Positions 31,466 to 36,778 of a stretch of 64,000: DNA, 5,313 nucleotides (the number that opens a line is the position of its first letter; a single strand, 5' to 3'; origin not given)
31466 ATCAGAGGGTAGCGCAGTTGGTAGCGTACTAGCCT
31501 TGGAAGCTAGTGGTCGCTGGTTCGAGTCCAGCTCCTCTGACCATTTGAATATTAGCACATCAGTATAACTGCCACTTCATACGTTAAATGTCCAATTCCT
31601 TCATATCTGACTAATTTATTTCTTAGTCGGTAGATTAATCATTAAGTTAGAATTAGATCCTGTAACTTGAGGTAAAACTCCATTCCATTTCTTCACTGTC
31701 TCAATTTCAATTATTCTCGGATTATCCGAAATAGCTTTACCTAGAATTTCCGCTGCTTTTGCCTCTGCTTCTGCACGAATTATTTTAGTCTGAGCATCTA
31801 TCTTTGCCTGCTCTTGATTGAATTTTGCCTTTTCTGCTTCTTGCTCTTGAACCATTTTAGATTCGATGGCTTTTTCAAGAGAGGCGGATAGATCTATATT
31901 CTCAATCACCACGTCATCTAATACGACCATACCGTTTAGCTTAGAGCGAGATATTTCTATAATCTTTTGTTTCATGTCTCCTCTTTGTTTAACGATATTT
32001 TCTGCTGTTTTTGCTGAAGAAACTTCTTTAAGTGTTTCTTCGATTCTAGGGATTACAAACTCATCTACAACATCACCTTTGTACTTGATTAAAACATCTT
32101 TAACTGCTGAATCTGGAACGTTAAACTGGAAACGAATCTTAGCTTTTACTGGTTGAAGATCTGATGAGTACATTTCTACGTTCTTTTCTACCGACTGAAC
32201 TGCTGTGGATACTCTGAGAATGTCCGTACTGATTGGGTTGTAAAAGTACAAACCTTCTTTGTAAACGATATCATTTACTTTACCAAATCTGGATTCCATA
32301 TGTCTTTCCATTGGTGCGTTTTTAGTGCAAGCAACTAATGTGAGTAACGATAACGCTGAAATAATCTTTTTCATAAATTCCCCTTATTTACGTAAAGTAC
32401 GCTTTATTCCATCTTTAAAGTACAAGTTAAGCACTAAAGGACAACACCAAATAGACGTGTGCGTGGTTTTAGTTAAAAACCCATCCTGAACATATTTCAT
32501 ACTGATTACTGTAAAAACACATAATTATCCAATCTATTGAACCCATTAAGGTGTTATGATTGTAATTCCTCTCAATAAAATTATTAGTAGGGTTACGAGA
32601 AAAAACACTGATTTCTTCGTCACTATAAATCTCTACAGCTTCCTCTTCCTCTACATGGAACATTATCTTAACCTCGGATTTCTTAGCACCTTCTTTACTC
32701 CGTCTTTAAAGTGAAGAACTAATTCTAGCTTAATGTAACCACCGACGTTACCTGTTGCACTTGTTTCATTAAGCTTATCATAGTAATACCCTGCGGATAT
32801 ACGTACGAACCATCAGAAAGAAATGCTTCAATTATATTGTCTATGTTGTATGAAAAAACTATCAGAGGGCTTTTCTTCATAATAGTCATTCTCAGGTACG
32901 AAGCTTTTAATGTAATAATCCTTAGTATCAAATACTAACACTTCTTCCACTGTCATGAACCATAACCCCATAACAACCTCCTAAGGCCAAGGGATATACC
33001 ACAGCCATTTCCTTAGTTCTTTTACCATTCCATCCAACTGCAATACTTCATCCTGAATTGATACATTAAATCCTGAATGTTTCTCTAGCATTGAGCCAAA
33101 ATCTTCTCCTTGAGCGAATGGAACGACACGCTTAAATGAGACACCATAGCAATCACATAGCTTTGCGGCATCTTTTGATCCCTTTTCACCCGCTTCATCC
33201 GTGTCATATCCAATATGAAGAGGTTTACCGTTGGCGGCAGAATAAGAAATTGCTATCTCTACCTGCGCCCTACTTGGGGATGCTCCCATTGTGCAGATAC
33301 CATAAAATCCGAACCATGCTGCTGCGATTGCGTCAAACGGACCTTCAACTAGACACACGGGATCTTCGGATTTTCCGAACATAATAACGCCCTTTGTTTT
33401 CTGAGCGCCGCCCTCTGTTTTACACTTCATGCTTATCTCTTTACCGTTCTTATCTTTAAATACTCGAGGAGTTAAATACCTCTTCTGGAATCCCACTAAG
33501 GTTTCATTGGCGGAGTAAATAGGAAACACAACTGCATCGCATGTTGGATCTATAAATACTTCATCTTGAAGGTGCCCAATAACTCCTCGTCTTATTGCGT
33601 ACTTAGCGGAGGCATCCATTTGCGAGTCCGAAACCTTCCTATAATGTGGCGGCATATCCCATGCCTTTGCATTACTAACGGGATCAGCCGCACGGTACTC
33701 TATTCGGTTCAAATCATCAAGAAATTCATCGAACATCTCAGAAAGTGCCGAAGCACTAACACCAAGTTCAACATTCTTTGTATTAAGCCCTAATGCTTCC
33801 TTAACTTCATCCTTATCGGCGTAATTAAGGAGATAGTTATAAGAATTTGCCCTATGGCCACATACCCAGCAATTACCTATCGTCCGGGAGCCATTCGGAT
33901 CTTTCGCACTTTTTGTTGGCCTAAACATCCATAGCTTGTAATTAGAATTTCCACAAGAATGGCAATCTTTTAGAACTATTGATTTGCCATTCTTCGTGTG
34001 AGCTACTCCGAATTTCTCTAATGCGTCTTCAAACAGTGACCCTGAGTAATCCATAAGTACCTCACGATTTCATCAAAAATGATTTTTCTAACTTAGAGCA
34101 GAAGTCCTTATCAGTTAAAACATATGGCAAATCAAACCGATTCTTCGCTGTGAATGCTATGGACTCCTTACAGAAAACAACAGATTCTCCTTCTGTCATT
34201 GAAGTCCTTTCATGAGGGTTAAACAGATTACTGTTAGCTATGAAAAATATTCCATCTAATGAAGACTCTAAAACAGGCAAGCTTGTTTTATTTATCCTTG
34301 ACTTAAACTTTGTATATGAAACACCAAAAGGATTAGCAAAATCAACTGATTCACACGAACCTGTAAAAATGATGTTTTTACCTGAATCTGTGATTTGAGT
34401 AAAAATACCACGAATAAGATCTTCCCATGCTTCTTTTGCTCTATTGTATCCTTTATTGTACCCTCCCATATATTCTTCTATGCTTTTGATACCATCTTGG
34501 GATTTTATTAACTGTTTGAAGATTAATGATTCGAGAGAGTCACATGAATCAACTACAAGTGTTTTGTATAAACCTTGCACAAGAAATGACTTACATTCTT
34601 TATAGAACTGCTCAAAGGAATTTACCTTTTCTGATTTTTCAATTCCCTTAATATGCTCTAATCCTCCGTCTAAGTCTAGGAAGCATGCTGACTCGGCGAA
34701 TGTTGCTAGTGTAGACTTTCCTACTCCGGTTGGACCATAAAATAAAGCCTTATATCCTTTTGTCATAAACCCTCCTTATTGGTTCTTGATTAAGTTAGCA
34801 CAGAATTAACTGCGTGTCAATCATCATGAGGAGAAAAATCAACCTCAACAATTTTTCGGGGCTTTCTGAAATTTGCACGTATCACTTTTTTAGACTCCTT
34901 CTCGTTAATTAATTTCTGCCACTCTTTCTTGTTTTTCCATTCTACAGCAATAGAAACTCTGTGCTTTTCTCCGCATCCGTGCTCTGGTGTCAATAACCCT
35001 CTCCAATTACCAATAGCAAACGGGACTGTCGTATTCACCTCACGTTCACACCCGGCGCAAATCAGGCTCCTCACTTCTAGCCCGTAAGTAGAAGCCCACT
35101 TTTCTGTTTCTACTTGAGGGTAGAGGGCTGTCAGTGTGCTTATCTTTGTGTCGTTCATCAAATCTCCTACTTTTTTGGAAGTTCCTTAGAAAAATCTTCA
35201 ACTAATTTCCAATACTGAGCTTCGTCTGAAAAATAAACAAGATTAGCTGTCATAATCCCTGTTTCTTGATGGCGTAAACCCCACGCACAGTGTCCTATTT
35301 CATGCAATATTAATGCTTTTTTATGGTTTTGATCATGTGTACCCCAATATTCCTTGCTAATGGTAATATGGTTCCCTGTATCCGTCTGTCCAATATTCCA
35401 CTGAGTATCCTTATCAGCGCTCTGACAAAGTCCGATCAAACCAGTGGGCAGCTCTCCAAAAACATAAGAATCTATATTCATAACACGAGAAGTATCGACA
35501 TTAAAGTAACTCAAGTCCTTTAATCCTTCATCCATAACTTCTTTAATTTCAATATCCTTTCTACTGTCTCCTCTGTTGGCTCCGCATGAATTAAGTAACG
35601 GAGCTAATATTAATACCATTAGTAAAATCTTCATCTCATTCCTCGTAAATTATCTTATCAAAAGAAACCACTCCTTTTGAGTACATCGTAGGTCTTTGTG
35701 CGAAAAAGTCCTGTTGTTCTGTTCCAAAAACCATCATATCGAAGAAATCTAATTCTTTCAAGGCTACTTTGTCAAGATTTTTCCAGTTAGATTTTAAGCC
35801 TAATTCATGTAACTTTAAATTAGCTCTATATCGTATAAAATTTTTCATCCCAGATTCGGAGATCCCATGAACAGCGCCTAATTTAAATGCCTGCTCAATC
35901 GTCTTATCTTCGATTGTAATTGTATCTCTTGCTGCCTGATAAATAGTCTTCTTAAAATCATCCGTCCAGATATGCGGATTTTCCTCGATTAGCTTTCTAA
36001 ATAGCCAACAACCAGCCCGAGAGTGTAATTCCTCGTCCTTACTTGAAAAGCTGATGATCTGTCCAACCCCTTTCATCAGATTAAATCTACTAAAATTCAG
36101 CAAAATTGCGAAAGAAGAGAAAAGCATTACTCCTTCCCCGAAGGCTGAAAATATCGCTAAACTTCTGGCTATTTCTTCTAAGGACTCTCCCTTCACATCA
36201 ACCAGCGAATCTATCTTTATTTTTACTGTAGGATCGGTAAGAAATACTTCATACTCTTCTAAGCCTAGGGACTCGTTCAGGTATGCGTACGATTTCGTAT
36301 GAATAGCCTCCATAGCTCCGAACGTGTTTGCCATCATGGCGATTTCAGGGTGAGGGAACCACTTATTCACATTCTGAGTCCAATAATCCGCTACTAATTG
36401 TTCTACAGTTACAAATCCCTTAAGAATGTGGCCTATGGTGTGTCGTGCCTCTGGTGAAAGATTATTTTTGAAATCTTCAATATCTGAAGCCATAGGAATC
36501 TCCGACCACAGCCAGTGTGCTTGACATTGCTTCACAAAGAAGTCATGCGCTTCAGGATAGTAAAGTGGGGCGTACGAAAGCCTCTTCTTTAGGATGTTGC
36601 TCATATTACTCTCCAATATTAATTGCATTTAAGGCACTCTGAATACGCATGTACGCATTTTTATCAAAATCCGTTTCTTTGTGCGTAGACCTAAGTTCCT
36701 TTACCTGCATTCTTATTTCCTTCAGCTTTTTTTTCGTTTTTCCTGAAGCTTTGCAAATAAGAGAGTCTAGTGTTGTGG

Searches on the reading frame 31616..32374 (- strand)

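Call 10: search_protein_families(library=pfam, proteins=[window:31616-32374:-], max_evalue=0.1)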
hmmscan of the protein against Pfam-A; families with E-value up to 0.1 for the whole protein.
window:31616-32374:- (252 aa): 3 families
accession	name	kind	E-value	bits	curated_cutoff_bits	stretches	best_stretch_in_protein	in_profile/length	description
PF01145.31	Band_7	-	8.7e-25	88.2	23.6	1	29-204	13-175/176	SPFH domain / Band 7 family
PF10792.14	DUF2605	-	0.032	14.7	25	0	179-235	30-85/96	Protein of unknown function (DUF2605)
PF24620.1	DUF7625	-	0.032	14.7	27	1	135-185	27-77/95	Domain of unknown function (DUF7625)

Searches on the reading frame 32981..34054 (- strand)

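Call 9: search_protein_families(library=phrogs, proteins=[window:32981-34054:-], max_evalue=0.001)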
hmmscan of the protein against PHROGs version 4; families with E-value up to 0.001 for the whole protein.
window:32981-34054:- (357 aa): 3 families
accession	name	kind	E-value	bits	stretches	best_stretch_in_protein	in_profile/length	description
phrog_47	-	DNA, RNA and nucleotide metabolism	2.6e-20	73.6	1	9-324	32-323/947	DNA primase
phrog_6444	-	DNA, RNA and nucleotide metabolism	1.4e-11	45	1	156-327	185-355/577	DNA primase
phrog_239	-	DNA, RNA and nucleotide metabolism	2.6e-11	44.2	1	21-325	35-298/801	DNA primase/helicase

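Call 10: search_protein_families(library=pfam, proteins=[window:32981-34054:-], max_evalue=0.1)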
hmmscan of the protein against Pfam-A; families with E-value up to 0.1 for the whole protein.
window:32981-34054:- (357 aa): 5 families
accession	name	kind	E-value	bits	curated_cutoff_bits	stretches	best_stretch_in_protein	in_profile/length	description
PF13155.12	Toprim_2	-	6.7e-07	30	22.1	1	234-319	1-84/88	Toprim-like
PF01751.28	Toprim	-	4.3e-05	24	23.1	1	233-309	2-95/96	Toprim domain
PF13662.12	Toprim_4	-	0.0059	17.2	25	1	233-309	3-83/85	Toprim domain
PF08275.17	DNAG_N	-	0.02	15.4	26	1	147-206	51-111/128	DNA primase catalytic core, N-terminal domain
PF19836.4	DUF6315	-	0.076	13.1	29.7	0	60-92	40-71/174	Family of unknown function (DUF6315)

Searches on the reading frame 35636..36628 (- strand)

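Call 9: search_protein_families(library=phrogs, proteins=[window:35636-36628:-], max_evalue=0.001)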
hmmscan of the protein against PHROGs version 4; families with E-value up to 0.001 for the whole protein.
window:35636-36628:- (330 aa): 4 families
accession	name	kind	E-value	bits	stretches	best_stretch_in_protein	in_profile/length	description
phrog_86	-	DNA, RNA and nucleotide metabolism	1.9e-72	245.6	1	14-321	66-389/504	ribonucleoside diphosphate reductase small subunit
phrog_30939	-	DNA, RNA and nucleotide metabolism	4.2e-21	75.5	1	33-324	31-327/977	ribonucleotide reductase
phrog_8368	-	DNA, RNA and nucleotide metabolism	2.6e-06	28.5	1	185-280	1-100/156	aerobic NDP reductase small subunit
phrog_24856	-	DNA, RNA and nucleotide metabolism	3.3e-05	24.7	1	29-192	20-191/195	ribonucleotide reductase class Ia beta subunit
